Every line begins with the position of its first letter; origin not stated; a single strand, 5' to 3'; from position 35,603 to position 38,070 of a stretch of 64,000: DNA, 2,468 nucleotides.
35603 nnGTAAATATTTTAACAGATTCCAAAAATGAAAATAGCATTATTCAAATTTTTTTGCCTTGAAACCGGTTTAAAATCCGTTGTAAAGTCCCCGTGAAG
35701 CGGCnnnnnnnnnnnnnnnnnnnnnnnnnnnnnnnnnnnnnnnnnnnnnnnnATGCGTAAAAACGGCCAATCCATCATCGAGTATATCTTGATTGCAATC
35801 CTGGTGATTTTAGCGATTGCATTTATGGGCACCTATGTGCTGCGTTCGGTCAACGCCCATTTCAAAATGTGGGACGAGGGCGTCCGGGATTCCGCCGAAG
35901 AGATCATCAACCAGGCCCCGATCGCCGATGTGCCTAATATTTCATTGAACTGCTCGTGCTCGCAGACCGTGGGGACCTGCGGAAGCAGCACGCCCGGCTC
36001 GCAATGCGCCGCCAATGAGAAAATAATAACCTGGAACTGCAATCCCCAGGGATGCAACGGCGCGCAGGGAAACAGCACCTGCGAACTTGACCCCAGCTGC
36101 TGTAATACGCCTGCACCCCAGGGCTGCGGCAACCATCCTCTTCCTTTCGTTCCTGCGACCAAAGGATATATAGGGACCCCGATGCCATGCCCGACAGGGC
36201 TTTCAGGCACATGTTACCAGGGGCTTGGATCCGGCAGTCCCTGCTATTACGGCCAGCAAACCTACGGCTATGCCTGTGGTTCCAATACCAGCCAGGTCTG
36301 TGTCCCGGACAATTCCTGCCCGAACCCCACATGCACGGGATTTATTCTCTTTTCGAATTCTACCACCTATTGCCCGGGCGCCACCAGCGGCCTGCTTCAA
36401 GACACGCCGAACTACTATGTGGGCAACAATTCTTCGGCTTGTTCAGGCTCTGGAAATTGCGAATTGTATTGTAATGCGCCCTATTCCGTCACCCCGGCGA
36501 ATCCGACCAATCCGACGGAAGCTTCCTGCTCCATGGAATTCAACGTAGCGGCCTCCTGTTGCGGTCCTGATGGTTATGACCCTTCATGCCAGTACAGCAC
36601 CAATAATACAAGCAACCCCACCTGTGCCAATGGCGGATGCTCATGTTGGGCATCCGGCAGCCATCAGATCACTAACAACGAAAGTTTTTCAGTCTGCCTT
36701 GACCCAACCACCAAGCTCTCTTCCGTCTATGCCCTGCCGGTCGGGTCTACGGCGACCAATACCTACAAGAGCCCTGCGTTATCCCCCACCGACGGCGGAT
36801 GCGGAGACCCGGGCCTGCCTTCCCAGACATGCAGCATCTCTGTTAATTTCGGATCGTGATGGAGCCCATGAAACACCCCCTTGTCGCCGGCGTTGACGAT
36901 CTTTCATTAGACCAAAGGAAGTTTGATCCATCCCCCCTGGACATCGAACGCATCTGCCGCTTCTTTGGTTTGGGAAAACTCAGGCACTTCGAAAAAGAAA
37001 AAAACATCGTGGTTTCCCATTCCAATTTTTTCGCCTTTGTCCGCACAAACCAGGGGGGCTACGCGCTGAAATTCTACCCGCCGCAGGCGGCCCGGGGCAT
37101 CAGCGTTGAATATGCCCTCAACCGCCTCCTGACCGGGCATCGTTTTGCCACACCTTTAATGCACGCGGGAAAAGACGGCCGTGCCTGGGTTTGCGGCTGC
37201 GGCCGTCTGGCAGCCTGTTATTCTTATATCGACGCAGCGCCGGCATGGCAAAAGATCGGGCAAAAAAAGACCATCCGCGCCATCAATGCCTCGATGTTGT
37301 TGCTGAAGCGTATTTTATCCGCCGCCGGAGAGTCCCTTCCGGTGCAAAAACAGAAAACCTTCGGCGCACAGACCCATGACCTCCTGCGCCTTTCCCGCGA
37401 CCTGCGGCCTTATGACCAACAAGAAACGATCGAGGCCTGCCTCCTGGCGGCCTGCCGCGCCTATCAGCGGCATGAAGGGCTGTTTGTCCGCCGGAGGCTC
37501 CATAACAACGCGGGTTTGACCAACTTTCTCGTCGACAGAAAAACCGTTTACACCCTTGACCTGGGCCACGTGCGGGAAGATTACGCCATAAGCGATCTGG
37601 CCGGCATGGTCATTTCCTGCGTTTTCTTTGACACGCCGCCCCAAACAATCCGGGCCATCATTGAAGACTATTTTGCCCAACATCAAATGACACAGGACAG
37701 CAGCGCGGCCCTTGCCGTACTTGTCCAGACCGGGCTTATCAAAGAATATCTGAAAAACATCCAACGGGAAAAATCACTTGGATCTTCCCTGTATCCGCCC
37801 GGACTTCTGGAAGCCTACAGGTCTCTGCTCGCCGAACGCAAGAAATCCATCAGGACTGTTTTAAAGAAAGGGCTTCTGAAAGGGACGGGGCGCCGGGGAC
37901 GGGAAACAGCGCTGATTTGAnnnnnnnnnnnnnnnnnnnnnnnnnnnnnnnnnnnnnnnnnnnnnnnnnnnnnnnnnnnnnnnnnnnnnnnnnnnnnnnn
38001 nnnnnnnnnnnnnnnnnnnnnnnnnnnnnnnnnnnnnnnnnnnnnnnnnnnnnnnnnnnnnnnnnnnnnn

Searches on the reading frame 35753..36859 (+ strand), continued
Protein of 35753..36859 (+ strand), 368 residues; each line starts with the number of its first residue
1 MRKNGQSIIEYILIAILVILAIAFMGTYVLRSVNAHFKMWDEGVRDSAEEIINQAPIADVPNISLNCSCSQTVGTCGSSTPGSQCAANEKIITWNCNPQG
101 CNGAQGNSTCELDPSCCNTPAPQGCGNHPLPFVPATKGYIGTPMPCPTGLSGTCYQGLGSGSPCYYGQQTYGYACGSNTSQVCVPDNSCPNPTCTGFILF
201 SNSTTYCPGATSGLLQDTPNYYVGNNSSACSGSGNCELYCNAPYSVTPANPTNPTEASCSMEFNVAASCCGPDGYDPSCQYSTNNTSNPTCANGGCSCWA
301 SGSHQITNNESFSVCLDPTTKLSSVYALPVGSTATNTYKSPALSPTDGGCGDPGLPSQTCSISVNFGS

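Call 84: find_encoding_contigs(protein=P0356, flank=10000, max_places=2)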
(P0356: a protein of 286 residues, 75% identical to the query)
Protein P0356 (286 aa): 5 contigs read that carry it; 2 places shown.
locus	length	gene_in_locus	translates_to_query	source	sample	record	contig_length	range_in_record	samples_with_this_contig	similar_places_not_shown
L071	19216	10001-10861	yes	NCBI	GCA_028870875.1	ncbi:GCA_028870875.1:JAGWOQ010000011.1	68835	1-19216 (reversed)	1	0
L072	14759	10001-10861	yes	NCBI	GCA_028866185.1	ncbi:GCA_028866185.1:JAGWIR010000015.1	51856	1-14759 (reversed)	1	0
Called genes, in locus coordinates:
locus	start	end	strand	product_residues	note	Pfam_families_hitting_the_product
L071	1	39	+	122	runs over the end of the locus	-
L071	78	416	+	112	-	-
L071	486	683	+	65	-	PF04021:Class_IIIsignal (weak)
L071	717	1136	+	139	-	-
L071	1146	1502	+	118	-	-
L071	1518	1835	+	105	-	-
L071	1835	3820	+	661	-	-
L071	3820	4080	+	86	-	-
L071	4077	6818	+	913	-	-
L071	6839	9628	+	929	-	PF17957:Big_7 (weak)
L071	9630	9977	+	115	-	-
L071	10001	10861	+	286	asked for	PF00482:T2SSF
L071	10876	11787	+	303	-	PF00482:T2SSF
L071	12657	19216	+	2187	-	PF03412:Peptidase_C39 (weak)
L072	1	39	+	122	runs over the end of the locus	-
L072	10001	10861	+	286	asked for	PF00482:T2SSF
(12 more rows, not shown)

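Call 85: find_encoding_contigs(protein=P0274, flank=10000, max_places=1)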
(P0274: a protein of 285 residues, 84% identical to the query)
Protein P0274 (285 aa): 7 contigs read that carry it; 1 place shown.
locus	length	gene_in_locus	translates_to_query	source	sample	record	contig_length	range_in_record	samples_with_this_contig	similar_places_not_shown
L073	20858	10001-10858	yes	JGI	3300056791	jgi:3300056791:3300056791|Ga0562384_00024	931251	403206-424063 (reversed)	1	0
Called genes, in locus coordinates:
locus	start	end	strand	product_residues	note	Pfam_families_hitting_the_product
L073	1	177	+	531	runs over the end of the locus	-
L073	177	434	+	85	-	-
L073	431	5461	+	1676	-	PF17957:Big_7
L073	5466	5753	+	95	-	-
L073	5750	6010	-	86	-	PF06769:YoeB_toxin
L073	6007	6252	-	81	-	PF02604:PhdYeFM_antitox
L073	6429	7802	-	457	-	-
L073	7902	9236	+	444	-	PF01637:ATPase_2, PF13173:AAA_14 (weak), PF13401:AAA_22 (faint), PF03008:DUF234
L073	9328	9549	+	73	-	PF09957:VapB_antitoxin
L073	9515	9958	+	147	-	PF01850:PIN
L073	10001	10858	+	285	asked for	PF00482:T2SSF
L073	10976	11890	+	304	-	PF00482:T2SSF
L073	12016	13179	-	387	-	PF13173:AAA_14, PF13635:DUF4143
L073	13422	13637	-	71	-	-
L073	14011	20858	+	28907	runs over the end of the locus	-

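Call 88: find_encoding_contigs(protein=P0057, flank=10000, max_places=1)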
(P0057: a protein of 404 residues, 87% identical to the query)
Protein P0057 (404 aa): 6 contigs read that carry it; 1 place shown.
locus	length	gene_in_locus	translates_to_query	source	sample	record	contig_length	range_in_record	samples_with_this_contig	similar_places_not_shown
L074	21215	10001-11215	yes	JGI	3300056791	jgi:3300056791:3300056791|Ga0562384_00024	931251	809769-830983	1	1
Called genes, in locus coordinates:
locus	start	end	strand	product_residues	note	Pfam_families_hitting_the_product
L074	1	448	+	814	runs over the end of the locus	PF03065:Glyco_hydro_57, PF12055:DUF3536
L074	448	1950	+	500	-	PF02446:Glyco_hydro_77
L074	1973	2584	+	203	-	PF13462:Thioredoxin_4, PF01323:DSBA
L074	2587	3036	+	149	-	PF07291:MauE, PF07681:DoxX (weak)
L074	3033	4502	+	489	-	PF01875:Memo, PF01871:AMMECR1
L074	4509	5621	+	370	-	PF01098:FTSW_RODA_SPOVE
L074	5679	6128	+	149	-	PF05157:MshEN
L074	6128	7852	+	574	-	PF05157:MshEN, PF00437:T2SSE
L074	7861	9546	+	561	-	PF05157:MshEN, PF00437:T2SSE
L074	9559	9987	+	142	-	PF05157:MshEN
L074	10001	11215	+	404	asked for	PF28597:T2SSF_N, PF00482:T2SSF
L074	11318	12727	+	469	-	PF00202:Aminotran_3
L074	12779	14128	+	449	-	PF04932:Wzy_C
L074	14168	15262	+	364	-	PF00365:PFK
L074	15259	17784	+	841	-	PF00690:Cation_ATPase_N, PF00122:E1-E2_ATPase, PF00702:Hydrolase, PF13246:Cation_ATPase, PF00689:Cation_ATPase_C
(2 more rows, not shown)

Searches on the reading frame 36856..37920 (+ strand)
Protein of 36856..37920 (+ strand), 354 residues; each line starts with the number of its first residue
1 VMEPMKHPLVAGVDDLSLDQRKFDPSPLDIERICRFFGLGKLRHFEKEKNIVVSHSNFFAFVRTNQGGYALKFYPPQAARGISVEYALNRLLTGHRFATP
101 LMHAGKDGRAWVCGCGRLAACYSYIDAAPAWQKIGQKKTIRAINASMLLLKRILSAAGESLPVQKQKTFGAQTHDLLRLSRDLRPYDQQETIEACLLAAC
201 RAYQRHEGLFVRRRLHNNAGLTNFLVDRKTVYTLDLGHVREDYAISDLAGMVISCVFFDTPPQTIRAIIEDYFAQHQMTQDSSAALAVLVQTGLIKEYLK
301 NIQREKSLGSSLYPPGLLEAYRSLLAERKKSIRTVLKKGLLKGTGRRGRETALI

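Call 5: search_protein_families(library=pfam, proteins=[window:36856-37920:+], max_evalue=0.01)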
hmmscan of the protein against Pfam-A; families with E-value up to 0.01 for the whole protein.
window:36856-37920:+ (354 aa): 1 family
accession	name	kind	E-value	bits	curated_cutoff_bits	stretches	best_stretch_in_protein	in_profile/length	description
PF01636.29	APH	-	1.6e-09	38.4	23.2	1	61-273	15-230/239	Phosphotransferase enzyme family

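Call 6: search_protein_families(library=ncbifam, proteins=[window:36856-37920:+], max_evalue=0.01)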
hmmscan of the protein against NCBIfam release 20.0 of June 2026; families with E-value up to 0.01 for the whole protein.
window:36856-37920:+ (354 aa): 1 family
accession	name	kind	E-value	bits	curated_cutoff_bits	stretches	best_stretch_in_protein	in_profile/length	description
TIGR02906.1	spore_CotS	subfamily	0.0016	17.5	172.7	1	215-289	191-267/314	CotS family spore coat protein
